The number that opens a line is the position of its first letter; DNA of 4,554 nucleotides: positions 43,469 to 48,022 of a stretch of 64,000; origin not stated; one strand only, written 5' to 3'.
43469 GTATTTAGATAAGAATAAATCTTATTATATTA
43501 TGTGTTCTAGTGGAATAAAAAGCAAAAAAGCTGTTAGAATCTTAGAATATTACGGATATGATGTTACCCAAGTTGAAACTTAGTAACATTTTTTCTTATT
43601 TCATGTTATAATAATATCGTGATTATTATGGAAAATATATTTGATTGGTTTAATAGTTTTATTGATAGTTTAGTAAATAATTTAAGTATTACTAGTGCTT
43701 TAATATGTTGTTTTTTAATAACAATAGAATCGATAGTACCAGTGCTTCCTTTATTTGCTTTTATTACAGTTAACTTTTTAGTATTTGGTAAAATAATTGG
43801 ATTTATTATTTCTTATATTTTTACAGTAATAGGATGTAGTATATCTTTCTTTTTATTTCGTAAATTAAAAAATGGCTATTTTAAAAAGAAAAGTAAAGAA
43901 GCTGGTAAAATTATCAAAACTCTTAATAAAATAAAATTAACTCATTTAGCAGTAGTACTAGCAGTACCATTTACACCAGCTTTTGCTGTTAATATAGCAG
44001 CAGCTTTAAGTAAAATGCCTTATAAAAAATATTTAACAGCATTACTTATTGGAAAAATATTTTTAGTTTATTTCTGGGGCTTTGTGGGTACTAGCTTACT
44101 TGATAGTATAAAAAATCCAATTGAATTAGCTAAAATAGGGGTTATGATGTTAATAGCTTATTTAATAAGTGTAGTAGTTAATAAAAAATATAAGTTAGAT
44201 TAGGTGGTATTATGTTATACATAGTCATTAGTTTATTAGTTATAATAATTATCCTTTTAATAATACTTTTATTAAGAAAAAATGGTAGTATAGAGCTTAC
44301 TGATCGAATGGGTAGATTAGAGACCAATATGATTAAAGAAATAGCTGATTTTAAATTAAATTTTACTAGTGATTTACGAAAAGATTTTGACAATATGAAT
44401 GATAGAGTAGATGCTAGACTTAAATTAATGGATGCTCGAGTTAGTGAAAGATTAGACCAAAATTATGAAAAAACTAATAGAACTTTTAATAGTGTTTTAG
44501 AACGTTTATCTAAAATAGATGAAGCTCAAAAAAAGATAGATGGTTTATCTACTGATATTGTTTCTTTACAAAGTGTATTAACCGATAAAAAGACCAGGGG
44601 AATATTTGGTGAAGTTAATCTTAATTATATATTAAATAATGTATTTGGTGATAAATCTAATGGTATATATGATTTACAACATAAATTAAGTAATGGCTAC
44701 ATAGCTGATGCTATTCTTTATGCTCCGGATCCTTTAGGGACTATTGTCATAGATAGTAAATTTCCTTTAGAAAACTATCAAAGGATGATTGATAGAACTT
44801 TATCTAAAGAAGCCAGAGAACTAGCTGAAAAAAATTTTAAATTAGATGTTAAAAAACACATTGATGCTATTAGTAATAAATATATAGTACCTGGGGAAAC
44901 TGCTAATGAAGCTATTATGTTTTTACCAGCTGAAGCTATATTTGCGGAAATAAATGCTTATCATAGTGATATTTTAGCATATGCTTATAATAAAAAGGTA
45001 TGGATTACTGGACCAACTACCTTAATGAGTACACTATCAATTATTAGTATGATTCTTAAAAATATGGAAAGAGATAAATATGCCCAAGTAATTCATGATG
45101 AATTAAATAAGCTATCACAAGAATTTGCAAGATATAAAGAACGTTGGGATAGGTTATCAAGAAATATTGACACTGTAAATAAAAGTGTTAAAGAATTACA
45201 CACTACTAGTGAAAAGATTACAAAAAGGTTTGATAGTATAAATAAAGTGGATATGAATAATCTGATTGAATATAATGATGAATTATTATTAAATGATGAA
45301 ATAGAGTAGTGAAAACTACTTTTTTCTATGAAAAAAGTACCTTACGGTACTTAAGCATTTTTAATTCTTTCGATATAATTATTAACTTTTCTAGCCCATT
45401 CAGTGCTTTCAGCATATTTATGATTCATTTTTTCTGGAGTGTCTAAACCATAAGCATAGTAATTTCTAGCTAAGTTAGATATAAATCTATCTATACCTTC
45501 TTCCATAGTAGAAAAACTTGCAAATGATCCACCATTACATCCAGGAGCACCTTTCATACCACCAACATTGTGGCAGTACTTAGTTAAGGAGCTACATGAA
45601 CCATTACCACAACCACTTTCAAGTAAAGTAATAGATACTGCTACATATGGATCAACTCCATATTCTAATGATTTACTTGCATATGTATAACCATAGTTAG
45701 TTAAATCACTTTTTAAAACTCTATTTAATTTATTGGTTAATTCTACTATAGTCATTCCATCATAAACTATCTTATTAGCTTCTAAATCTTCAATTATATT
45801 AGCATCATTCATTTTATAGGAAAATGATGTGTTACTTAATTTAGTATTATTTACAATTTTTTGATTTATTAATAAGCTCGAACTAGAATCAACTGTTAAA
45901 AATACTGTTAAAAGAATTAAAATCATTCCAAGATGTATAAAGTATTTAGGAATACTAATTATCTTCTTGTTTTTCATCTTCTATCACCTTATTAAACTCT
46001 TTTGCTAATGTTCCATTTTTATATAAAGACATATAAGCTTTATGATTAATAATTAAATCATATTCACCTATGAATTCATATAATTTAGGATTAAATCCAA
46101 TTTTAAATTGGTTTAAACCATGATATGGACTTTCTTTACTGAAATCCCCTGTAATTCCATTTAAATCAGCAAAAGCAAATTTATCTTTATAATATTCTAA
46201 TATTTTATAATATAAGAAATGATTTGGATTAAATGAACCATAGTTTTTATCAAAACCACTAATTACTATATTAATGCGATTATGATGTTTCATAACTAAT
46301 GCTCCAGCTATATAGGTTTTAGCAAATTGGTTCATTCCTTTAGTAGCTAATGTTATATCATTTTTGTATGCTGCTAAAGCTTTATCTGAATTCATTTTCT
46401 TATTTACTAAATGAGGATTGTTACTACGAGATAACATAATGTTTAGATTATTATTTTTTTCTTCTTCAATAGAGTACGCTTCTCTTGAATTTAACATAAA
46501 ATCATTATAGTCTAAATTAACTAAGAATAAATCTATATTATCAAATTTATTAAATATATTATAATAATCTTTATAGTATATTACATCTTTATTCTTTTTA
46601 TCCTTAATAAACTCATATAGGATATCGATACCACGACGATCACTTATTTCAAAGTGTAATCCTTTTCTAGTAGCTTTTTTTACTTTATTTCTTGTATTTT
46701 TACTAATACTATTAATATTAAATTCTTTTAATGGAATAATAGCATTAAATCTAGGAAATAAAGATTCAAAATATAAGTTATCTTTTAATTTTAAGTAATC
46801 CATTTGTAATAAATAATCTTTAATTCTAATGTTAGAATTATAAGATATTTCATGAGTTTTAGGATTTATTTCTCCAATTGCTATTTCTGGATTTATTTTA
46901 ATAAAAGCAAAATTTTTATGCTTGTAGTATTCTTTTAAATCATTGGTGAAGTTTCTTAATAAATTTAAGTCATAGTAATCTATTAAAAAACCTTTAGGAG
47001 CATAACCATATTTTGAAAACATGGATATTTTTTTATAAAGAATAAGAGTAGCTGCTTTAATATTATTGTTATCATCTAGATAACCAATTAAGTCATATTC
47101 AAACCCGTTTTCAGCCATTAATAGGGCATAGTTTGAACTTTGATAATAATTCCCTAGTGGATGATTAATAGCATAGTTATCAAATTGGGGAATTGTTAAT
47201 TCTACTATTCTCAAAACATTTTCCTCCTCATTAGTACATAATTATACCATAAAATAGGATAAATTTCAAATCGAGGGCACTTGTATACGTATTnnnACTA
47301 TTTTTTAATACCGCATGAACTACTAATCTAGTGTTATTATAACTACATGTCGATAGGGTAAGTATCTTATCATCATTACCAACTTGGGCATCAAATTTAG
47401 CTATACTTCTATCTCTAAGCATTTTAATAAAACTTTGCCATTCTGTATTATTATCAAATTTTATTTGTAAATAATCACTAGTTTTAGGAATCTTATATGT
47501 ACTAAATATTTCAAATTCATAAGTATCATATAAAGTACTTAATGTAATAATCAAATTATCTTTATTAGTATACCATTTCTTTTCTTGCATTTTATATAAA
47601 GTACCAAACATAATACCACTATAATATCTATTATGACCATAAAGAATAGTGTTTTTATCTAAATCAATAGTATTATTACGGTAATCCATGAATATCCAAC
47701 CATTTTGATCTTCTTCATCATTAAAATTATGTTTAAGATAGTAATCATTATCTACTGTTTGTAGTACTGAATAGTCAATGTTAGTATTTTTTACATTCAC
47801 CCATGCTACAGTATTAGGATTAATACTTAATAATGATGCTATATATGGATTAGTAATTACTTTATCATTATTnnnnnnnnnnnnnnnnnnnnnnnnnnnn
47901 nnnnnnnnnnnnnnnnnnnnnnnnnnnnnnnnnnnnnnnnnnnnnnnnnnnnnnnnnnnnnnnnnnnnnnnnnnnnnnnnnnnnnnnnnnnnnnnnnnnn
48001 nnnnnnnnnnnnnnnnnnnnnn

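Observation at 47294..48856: Class B sortase catalytic domain fused to a novel 265-aa cytoplasmic N-terminal domain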

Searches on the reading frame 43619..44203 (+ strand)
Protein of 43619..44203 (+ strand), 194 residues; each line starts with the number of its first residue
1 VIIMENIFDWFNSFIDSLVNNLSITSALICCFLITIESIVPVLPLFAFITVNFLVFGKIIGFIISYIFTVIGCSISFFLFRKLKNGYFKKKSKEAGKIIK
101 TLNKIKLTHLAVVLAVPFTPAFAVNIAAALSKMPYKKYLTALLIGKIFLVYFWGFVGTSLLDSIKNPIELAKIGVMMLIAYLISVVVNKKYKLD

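Call 5: search_protein_families(library=pfam, proteins=[window:43619-44203:+], max_evalue=0.01)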
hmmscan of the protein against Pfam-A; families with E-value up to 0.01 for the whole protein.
window:43619-44203:+ (194 aa): 1 family
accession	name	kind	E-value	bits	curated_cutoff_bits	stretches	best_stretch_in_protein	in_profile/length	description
PF09335.16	VTT_dom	-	9e-15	55.7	33.9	1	44-158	2-122/123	VTT domain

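Call 6: search_protein_families(library=ncbifam, proteins=[window:43619-44203:+], max_evalue=0.01)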
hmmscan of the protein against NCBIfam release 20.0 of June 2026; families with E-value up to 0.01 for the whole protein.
window:43619-44203:+ (194 aa): 0 families

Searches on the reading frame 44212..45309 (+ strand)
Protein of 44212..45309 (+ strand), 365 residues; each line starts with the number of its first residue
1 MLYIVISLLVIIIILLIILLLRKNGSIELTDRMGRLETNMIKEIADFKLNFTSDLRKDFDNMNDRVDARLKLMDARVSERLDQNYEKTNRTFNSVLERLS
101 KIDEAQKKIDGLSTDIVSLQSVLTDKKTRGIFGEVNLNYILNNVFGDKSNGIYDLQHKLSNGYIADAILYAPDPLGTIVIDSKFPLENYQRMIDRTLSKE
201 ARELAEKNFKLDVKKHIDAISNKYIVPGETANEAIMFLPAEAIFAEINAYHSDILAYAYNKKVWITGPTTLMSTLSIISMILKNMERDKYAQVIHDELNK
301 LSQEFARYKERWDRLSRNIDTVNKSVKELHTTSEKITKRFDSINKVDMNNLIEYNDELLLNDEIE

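Call 5: search_protein_families(library=pfam, proteins=[window:44212-45309:+], max_evalue=0.01)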
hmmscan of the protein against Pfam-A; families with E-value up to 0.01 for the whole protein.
window:44212-45309:+ (365 aa): 5 families
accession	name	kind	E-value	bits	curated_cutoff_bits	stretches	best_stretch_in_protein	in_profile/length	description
PF02646.22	RmuC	-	2.8e-58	197.8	26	1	69-348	2-286/291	RmuC family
PF01519.22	DUF16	-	6.1e-05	23.9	40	0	290-344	49-103/104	Protein of unknown function DUF16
PF10498.14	IFT57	-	0.00028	20.4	40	0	31-107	225-299/360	Intra-flagellar transport protein 57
PF10046.14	BLOC1_2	-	0.001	19.8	33.4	0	46-116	12-81/96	Biogenesis of lysosome-related organelles complex-1 subunit 2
PF20993.2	CENPH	-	0.005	17.4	27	0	279-348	88-157/175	CENPH protein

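Call 6: search_protein_families(library=ncbifam, proteins=[window:44212-45309:+], max_evalue=0.01)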
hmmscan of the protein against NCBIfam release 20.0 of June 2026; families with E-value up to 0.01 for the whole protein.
window:44212-45309:+ (365 aa): 7 families
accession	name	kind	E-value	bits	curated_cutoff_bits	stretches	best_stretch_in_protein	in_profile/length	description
NF007686.0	PRK10361.1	equivalog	3.6e-10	39.1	810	1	113-320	185-397/475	DNA recombination protein RmuC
NF047515.1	SpiroCoCo_C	equivalog_domain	3.4e-05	23.2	125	0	53-122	38-105/313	SpiroCoCo family coiled-coil protein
TIGR04211.1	SH3_and_anchor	equivalog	0.00014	21.5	65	1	288-349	65-126/198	TIGR04211 family SH3 domain-containing protein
NF047516.1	LA_3659_fam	equivalog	0.003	17.2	36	1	289-345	61-117/221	LA_3659 family protein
NF047514.1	SpiroCoCo_N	equivalog_domain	0.003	17.2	75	1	289-345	61-117/221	SpiroCoCo family coiled-coil protein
NF003034.1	PRK03918.1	equivalog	0.0069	14.4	700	1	281-347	652-717/878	DNA double-strand break repair ATPase Rad50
NF045487.1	ASRP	equivalog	0.007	15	300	0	291-347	185-240/593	archaea-specific SMC-related protein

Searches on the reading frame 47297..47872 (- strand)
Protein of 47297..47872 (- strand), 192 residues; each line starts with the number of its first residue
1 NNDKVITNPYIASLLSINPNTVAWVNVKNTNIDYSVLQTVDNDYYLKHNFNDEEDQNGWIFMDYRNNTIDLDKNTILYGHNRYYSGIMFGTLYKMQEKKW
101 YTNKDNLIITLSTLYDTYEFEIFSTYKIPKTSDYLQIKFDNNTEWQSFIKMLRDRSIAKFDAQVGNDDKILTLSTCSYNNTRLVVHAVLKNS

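Call 80: find_homologous_proteins(query=window:47297-47872:-, max_evalue=1e-20)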
Query seq(192 aa) (192 aa): 2645 proteins with E <= 1e-20 among 3117 candidates; the best 120 are listed.
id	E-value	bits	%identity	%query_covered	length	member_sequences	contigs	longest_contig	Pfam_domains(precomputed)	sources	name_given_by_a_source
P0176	1.5e-69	251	62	97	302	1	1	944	PF04203.19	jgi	-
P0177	1.3e-62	229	56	95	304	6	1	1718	PF04203.19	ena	-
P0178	7.5e-62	226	55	96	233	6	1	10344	PF04203.19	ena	-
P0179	1.7e-61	225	57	96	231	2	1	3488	PF04203.19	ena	-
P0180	2.4e-61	225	55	99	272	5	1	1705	PF04203.19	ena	-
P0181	3.8e-60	221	56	95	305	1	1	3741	PF04203.19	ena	-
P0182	7.5e-59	216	55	98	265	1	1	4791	PF04203.19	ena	-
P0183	3.5e-58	214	52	97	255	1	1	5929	PF04203.19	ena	-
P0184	1.5e-57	212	54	98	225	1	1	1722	PF04203.19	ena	-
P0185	4.5e-57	211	54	100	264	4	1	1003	PF04203.19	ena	-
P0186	7.0e-57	210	56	97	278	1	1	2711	PF04203.19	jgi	jgi:sortase B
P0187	1.1e-56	209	52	98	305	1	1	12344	PF04203.19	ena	-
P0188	1.2e-56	209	52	96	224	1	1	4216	PF04203.19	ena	-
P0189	1.4e-56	209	54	94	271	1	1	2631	PF04203.19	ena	-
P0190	1.7e-56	209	53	99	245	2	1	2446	PF04203.19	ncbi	ncbi:MAG: class B sortase, partial [Clostridia bacterium]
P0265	9.1e-46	174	49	96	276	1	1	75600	PF04203.19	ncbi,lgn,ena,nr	ncbi:MAG: class B sortase [Bacilli bacterium]|nr:class B sortase [Bacilli bacterium]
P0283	2.3e-45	173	49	96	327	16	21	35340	PF04203.19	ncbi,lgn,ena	-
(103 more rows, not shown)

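Call 88: find_encoding_contigs(protein=P0283, flank=6000, max_places=3)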
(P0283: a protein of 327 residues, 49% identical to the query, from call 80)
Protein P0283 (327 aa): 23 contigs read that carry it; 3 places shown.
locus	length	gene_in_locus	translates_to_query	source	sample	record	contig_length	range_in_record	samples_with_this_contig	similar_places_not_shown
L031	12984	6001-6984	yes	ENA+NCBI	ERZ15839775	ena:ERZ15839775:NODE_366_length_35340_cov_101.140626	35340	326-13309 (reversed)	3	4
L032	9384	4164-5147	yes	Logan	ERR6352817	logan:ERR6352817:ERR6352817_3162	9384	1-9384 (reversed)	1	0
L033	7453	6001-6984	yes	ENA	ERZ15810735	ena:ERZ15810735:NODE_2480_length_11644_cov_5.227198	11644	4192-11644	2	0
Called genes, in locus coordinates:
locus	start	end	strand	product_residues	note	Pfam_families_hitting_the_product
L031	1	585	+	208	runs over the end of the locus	-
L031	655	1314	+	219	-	PF01520:Amidase_3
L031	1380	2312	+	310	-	PF07751:Abi_2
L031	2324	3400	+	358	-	PF00089:Trypsin, PF13365:Trypsin_2, PF13180:PDZ_2, PF00595:PDZ, PF17820:PDZ_6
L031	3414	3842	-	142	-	PF07486:Hydrolase_2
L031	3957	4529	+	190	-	PF01613:Flavin_Reduct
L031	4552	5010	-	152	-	PF01451:LMWPc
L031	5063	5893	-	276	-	-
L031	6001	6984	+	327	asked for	PF04203:Sortase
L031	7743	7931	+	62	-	-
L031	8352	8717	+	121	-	-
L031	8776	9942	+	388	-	PF01368:DHH, PF02272:DHHA1 (faint)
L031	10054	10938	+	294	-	PF00106:adh_short (weak), PF01370:Epimerase (weak), PF13561:adh_short_C2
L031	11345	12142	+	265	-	PF13240:Zn_Ribbon_1 (faint), PF03793:PASTA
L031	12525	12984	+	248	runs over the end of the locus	PF12146:Hydrolase_4, PF00561:Abhydrolase_1, PF12697:Abhydrolase_6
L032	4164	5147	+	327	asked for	PF04203:Sortase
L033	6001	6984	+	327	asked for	PF04203:Sortase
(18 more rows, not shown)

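Call 89: find_encoding_contigs(protein=P0265, flank=6000, max_places=2)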
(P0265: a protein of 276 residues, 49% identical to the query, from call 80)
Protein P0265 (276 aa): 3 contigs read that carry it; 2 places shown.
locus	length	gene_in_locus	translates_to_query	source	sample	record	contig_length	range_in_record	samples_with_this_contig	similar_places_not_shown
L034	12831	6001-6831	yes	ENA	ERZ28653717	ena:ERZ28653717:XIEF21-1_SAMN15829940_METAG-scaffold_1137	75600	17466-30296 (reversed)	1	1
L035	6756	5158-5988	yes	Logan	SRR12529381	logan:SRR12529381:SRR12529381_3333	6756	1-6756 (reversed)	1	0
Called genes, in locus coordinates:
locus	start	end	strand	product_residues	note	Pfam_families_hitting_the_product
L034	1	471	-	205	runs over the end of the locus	PF01944:SpoIIM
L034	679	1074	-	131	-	PF01741:MscL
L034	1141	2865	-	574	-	PF00664:ABC_membrane, PF00005:ABC_tran, PF02463:SMC_N (weak)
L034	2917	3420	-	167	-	-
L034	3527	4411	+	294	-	PF01545:Cation_efflux, PF16916:ZT_dimer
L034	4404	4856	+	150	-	-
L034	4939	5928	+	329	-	PF13180:PDZ_2, PF17820:PDZ_6 (weak), PF05580:Peptidase_S55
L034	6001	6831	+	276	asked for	PF04203:Sortase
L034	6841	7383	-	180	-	PF01765:RRF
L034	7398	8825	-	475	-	PF00587:tRNA-synt_2b, PF03129:HGTP_anticodon, PF09180:ProRS-C_1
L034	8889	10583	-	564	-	-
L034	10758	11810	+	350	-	-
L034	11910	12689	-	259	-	PF04542:Sigma70_r2, PF04539:Sigma70_r3 (weak), PF01381:HTH_3 (faint), PF04545:Sigma70_r4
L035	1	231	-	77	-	?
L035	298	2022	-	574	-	PF00664:ABC_membrane, PF00005:ABC_tran, PF02463:SMC_N (weak)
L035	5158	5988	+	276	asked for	PF04203:Sortase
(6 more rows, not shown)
